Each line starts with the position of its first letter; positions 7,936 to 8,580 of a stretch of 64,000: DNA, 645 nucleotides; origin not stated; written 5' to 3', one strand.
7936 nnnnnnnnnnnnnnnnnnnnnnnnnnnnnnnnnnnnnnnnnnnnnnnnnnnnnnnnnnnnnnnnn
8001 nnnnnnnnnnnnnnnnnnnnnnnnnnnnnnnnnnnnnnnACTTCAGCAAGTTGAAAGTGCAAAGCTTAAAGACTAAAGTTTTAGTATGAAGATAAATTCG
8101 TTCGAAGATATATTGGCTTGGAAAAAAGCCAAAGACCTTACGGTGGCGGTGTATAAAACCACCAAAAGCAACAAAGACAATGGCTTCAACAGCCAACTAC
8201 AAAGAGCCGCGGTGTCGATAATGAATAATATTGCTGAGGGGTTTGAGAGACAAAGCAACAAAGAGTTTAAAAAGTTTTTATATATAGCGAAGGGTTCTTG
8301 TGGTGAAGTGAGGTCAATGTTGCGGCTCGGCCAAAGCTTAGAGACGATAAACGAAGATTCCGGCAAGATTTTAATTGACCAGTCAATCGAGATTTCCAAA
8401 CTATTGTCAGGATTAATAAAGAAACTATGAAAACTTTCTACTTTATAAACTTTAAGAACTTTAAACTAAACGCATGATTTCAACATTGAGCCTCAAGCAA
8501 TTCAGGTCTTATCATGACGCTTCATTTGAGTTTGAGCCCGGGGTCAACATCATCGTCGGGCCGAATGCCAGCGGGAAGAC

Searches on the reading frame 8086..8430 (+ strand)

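Call 85: search_protein_families(library=ncbifam, proteins=[window:8086-8430:+], max_evalue=0.001)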
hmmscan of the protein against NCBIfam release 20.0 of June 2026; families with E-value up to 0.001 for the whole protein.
window:8086-8430:+ (114 aa): 3 families
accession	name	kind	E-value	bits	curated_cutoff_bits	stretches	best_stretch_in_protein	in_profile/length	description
NF008912.0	PRK12275.1-6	subfamily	1.6e-33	115.2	124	1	5-113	2-110/117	hypothetical protein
TIGR02436.1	TIGR02436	subfamily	1.4e-32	112.1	24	1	12-114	2-108/109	four helix bundle protein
NF008911.0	PRK12275.1-2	subfamily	1.2e-26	93.6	137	1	3-114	1-115/118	hypothetical protein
